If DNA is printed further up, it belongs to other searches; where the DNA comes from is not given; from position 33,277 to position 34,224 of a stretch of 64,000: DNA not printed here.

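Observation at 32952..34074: Type Ib partition module (ParA + small RHH-like protein) in a phage, with an adjacent tiny two-TM gene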

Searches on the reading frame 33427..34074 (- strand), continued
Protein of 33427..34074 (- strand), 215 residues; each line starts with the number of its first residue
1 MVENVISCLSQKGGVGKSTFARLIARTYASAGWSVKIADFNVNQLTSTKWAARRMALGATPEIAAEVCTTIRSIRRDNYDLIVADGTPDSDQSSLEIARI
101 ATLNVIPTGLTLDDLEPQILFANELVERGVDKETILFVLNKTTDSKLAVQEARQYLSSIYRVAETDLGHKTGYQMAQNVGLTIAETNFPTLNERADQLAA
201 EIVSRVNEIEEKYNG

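Call 34: get_annotated_region(hit=H49, flank=5000)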
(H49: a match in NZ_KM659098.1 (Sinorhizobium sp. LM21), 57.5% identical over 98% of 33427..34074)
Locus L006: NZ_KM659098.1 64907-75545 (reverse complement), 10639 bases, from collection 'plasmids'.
description: Sinorhizobium sp. LM21 plasmid pLM21S1, complete sequence
organism: Sinorhizobium sp. LM21 (NCBI taxid 1449788)
taxonomy: Bacteria; Pseudomonadota; Alphaproteobacteria; Hyphomicrobiales; Rhizobiaceae; Sinorhizobium; Sinorhizobium sp. LM21
host: -; source: Lubin copper mine; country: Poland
typing (MOB-suite, as given by PLSDB): non-mobilizable; replicon rep_cluster_747
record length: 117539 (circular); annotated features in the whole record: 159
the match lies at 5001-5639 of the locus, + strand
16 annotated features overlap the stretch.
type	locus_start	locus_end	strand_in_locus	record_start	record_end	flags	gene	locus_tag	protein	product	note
CDS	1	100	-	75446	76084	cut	-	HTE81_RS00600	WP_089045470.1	ATP-binding cassette domain-containing protein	-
CDS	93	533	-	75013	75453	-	-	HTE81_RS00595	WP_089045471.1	hypothetical protein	-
CDS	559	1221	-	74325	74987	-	-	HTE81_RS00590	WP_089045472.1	ParB/Srx family N-terminal domain-containing protein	-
CDS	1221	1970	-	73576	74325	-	-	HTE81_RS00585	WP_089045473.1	ParB N-terminal domain-containing protein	-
CDS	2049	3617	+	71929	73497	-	-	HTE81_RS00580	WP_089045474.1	DEAD/DEAH box helicase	-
CDS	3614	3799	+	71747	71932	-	-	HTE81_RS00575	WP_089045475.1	hypothetical protein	-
CDS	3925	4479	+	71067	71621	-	-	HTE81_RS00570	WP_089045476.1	hypothetical protein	-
CDS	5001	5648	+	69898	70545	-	-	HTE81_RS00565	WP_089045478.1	ParA family protein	-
CDS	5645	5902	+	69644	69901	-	-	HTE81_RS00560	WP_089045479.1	hypothetical protein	-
CDS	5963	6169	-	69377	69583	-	-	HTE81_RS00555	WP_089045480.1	hypothetical protein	-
CDS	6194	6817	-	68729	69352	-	-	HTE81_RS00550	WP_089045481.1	peptidase S14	-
CDS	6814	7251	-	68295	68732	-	-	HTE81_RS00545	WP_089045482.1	hypothetical protein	-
CDS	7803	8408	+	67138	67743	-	-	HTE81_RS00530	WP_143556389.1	hypothetical protein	-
CDS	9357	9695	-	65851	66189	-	-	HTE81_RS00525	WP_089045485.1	hypothetical protein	-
CDS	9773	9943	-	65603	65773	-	-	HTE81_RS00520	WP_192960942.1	hypothetical protein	-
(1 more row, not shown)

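Call 35: get_annotated_region(hit=H47, flank=5000)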
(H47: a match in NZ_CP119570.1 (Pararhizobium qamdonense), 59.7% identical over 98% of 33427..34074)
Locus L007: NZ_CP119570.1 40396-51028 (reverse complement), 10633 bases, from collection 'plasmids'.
description: Pararhizobium qamdonense strain T808 plasmid p5, complete sequence
organism: Pararhizobium qamdonense (NCBI taxid 3031126)
taxonomy: Bacteria; Pseudomonadota; Alphaproteobacteria; Hyphomicrobiales; Rhizobiaceae; Pararhizobium; Pararhizobium qamdonense
host: -; source: cell culture,soil; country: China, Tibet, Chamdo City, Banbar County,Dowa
typing (MOB-suite, as given by PLSDB): non-mobilizable
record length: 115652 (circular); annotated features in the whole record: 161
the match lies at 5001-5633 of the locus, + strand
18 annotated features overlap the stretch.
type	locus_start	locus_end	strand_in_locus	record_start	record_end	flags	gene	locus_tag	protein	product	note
CDS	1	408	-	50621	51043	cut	-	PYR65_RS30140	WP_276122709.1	hypothetical protein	-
CDS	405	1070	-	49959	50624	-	-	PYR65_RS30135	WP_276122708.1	ParB/Srx family N-terminal domain-containing protein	-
CDS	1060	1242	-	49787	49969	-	-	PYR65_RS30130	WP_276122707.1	hypothetical protein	-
CDS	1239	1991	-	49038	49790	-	-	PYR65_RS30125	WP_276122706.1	ParB/RepB/Spo0J family partition protein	-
CDS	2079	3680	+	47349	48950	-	-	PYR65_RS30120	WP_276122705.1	DEAD/DEAH box helicase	-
CDS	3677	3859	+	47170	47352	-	-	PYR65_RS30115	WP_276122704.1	hypothetical protein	-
CDS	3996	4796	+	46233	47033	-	-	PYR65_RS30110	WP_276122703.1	hypothetical protein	-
CDS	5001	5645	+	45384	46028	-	-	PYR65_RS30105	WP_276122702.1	ParA family protein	-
CDS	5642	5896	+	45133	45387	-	-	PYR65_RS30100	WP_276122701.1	hypothetical protein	-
CDS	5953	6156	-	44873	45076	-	-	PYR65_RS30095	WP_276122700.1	hypothetical protein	-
CDS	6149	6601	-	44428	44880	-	-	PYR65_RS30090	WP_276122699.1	peptidase S14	-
CDS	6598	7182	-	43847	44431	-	-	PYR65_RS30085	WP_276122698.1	hypothetical protein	-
CDS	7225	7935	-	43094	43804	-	-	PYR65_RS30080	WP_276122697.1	hypothetical protein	-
CDS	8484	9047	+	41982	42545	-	-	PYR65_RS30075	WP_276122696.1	hypothetical protein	-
CDS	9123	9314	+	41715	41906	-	-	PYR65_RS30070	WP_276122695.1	hypothetical protein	-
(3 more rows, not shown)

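Call 43: get_annotated_region(hit=H48, flank=3000)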
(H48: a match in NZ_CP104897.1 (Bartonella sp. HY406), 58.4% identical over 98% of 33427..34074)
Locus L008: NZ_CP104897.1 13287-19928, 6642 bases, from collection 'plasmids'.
description: Bartonella sp. HY406 plasmid unnamed4, complete sequence
organism: Bartonella sp. HY406 (NCBI taxid 2979331)
taxonomy: Bacteria; Pseudomonadota; Alphaproteobacteria; Hyphomicrobiales; Bartonellaceae; Bartonella; Bartonella sp. HY406
host: -; source: pure-culture,feces of bat; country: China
typing (MOB-suite, as given by PLSDB): non-mobilizable
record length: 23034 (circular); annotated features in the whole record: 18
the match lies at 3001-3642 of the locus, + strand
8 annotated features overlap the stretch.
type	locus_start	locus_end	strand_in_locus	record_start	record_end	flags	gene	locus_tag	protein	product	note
CDS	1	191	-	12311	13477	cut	-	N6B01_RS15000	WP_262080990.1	restriction endonuclease subunit S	GO:0006304 - DNA modification [Evidence IEA]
CDS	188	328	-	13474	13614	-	-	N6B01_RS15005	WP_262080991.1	hypothetical protein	-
CDS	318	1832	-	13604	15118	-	-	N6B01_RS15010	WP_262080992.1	type I restriction-modification system subunit M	GO:0006306 - DNA methylation [Evidence IEA]; GO:0009307 - DNA restriction-modification system [Evidence IEA]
CDS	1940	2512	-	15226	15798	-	-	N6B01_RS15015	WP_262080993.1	restriction endonuclease subunit S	GO:0006304 - DNA modification [Evidence IEA]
CDS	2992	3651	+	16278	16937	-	-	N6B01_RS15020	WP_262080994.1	ParA family protein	-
CDS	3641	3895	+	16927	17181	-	-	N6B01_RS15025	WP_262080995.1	hypothetical protein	-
CDS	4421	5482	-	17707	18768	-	-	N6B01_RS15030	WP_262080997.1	replication initiator protein A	-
CDS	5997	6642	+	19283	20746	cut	-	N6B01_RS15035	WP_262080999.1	hypothetical protein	-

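Call 44: get_annotated_region(hit=H50, flank=5000)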
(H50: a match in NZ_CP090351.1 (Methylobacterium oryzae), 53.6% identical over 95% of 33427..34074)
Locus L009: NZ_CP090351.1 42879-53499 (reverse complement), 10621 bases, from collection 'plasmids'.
description: Methylobacterium oryzae strain H33R-06 plasmid unnamed2, complete sequence
organism: Methylobacterium oryzae (NCBI taxid 334852)
taxonomy: Bacteria; Pseudomonadota; Alphaproteobacteria; Hyphomicrobiales; Methylobacteriaceae; Methylobacterium; Methylobacterium oryzae
host: -; source: single cell,soil; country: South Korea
typing (MOB-suite, as given by PLSDB): non-mobilizable
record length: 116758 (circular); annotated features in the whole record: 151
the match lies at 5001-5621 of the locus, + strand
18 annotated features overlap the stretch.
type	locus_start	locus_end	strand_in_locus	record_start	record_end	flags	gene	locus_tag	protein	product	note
CDS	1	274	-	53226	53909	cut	-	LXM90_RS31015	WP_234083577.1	ParB/Srx family N-terminal domain-containing protein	-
CDS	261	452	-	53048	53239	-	-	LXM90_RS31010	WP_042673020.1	hypothetical protein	-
CDS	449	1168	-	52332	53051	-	-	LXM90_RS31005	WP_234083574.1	ParB N-terminal domain-containing protein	-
CDS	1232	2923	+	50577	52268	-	-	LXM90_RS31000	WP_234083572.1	DEAD/DEAH box helicase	-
CDS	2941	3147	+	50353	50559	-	-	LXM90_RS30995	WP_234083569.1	hypothetical protein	-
CDS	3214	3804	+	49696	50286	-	-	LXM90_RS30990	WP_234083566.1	hypothetical protein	-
CDS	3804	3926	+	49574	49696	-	-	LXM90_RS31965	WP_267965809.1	hypothetical protein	-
CDS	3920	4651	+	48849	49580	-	-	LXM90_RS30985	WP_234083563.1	hypothetical protein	-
CDS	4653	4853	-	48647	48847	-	-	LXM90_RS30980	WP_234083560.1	hypothetical protein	-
CDS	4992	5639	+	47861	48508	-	-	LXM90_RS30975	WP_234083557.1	ParA family protein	-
CDS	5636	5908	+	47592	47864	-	-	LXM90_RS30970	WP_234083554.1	hypothetical protein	-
CDS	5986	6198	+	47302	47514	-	-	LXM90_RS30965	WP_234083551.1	hypothetical protein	-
CDS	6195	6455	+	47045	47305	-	-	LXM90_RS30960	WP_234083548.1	hypothetical protein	-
CDS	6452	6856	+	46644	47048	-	-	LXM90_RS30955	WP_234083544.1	hypothetical protein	-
CDS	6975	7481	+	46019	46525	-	-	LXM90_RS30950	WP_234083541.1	hypothetical protein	-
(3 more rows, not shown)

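Call 45: get_annotated_region(hit=H52, flank=5000)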
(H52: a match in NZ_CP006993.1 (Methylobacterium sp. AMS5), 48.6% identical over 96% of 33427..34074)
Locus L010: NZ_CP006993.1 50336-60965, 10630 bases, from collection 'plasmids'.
description: Methylobacterium sp. AMS5 plasmid pAMS5a, complete sequence
organism: Methylobacterium sp. AMS5 (NCBI taxid 925818)
taxonomy: Bacteria; Pseudomonadota; Alphaproteobacteria; Hyphomicrobiales; Methylobacteriaceae; Methylobacterium; Methylobacterium sp. AMS5
host: -; source: -; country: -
typing (MOB-suite, as given by PLSDB): non-mobilizable; replicon rep_cluster_695
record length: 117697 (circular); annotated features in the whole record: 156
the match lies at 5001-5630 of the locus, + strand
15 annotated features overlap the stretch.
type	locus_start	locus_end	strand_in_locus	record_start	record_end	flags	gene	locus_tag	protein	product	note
CDS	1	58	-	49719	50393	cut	-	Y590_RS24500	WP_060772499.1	ParB/Srx family N-terminal domain-containing protein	-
CDS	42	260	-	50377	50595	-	-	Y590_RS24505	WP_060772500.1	hypothetical protein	-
CDS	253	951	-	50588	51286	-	-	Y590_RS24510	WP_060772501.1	ParB/RepB/Spo0J family partition protein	-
CDS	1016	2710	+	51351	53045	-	-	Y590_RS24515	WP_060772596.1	DEAD/DEAH box helicase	-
CDS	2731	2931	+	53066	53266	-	-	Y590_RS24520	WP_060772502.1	hypothetical protein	-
CDS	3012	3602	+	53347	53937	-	-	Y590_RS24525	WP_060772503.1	hypothetical protein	-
CDS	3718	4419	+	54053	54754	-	-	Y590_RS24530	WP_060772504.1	hypothetical protein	-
CDS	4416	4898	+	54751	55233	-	-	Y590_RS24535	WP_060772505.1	hypothetical protein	-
CDS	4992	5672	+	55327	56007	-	-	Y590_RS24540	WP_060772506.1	ParA family protein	-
CDS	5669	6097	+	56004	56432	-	-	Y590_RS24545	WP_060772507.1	hypothetical protein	-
CDS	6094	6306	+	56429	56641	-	-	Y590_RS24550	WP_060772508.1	hypothetical protein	-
CDS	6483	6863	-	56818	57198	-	-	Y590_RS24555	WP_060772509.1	hypothetical protein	-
CDS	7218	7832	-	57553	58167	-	-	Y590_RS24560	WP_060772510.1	hypothetical protein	-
CDS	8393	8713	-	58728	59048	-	-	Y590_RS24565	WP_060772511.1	hypothetical protein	-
CDS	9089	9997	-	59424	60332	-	-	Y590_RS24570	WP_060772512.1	hypothetical protein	-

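Call 53: search_solved_structures(query=A5, max_evalue=0.001, show_alignments=1)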
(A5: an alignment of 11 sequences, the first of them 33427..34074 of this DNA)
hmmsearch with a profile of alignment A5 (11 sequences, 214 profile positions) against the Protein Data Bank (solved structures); distinct sequences matched with E-value up to 0.001: 21.
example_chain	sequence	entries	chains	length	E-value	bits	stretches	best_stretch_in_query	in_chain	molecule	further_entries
5u1g_D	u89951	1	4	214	3.9e-09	39.6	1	3-208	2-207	ParA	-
4dzz_A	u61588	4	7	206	1e-08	38.2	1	3-204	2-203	Plasmid partitioning protein ParF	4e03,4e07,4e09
8ray_B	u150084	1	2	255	3.6e-08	36.4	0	4-39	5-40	ParA family protein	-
1wcv_1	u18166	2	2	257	1.5e-06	31.2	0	5-58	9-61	SEGREGATION PROTEIN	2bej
2bek_A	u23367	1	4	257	1.8e-06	30.9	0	5-59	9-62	SEGREGATION PROTEIN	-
5u1j_B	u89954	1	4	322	4.7e-06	29.5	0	2-42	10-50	Uncharacterized protein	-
3cwq_A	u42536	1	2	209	4.9e-06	29.5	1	4-211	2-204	ParA family chromosome partitioning protein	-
5k5z_A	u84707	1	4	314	7e-06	29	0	3-42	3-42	ParA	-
2xj4_A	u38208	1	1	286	1.4e-05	28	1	3-55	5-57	MIPZ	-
2xit_A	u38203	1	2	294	1.5e-05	27.9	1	3-55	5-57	MIPZ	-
2ph1_A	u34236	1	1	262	1.6e-05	27.8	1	4-38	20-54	Nucleotide-binding protein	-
3kb1_A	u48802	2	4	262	2e-05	27.5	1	5-38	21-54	Nucleotide-binding protein | Iron-sulfur cluster carrier protein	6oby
2xj9_A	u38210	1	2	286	2.2e-05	27.3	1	3-55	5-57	MIPZ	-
6iub_A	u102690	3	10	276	2.5e-05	27.1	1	1-43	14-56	SpoOJ regulator (Soj)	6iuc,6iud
3k9g_A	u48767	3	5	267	2.5e-05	27.1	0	3-46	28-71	PF-32 protein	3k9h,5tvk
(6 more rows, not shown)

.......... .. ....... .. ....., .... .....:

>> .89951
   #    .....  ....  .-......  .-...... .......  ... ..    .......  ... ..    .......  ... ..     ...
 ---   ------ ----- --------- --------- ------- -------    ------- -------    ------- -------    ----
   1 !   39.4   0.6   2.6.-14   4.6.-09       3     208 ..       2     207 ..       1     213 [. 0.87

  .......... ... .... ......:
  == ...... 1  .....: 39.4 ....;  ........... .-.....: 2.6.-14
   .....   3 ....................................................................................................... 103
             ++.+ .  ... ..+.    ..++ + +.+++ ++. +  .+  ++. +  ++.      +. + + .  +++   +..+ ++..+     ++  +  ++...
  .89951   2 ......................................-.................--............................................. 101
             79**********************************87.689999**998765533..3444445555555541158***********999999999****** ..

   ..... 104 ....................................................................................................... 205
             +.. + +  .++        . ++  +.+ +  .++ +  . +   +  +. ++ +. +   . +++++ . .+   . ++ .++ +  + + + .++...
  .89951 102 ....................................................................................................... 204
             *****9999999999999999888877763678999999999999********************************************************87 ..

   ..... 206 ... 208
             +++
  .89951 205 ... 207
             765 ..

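Call 68: find_related_loci(query=window:33427-34074:-, collection=genome_contigs, flank=3000)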
Query window:33427-34074:- (215 aa) in genome_contigs; peptide patterns used: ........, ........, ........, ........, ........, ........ (x = any residue, [..] = any of these).
80 stretches matched a pattern, but none encodes a relative of the query by tblastn (E <= 1e-3).

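Call 69: find_related_loci(query=A5, collection=genome_contigs, flank=3000)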
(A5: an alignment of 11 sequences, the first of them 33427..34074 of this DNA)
Query A5 (215 aa) in genome_contigs; peptide patterns used: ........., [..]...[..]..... (x = any residue, [..] = any of these).
280 stretches matched a pattern; 144 encode a relative of the query (tblastn E <= 1e-3); the best 80 are kept; 80 distinct loci.
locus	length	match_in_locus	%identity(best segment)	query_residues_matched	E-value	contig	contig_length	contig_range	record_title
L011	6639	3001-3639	64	1-211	4e-88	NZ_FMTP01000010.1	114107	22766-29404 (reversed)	Ancylobacter rudongensis strain CGMCC 1.1761, whole genome shotgun sequence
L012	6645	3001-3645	63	1-211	6e-82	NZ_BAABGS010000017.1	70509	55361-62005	Chelativorans composti strain JCM 17863 sequence17, whole genome shotgun sequence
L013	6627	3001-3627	53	6-211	2e-70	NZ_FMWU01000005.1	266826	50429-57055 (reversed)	Methylobacterium sp. UNC378MF, whole genome shotgun sequence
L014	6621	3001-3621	55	6-211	4e-64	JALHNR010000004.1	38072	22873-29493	MAG: Methylocystis sp. isolate Bin_68_2_sub c_000000005012, whole genome shotgun sequence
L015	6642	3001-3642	46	1-208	2e-49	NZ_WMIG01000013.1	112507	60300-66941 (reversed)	Paracoccus litorisediminis strain NBRC 112902 Scaffold13, whole genome shotgun sequence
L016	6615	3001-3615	58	6-209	4e-79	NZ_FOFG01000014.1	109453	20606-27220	Faunimonas pinastri strain A52C2, whole genome shotgun sequence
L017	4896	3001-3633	44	1-204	2e-48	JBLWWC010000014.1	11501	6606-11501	MAG: Qipengyuania sp. isolate EA13-13 A13maxbin.034RE.5K@14, whole genome shotgun sequence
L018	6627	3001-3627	38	3-209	3e-43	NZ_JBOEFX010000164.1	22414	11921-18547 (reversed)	MAG: Lewinella sp. isolate PBSAbac2 PBSA13b_contig_8899, whole genome shotgun sequence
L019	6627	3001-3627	37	3-209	3e-42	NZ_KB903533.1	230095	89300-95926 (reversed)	Lewinella cohaerens DSM 23179 A3EUDRAFT_scaffold_10.11, whole genome shotgun sequence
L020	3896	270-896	37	6-212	8e-42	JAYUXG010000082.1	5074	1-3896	MAG: Saprospirales bacterium isolate GL132_UP_concoct_175 GL132_UP_concoct_175_81, whole genome shotgun sequence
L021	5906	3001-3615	40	6-208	5e-42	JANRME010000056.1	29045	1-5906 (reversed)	MAG: Saprospiraceae bacterium isolate bins.38 k141_3775031, whole genome shotgun sequence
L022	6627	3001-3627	36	6-212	6e-42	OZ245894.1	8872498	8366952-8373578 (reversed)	MAG: Saprospiraceae bacterium isolate 95635b9e-7190-4540-af38-e21a3cfd68f5 genome assembly, chromosome: 1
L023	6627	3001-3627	37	6-212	3e-41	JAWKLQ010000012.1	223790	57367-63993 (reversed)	MAG: Saprospiraceae bacterium isolate AC1.92 AC1.92.fa-12, whole genome shotgun sequence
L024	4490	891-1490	38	6-203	2e-41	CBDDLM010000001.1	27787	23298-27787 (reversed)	MAG: Chitinophagaceae bacterium isolate a0fef528-6c25-4ed0-a9be-322c61f8c175 genome assembly, contig: chromosome_1, whol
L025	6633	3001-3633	37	3-211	3e-41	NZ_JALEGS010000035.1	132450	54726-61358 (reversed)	MAG: Phaeodactylibacter sp. isolate HH_bin12 k97_54838, whole genome shotgun sequence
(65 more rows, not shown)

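Call 83: search_protein_families(library=padloc, proteins=[window:33427-34074:-], max_evalue=0.01)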
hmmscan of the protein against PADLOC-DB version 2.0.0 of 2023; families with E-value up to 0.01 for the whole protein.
window:33427-34074:- (215 aa): 1 family
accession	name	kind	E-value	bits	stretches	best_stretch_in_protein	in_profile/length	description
PDLC04559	PDC-M28B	-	0.0025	15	1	7-41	132-166/438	-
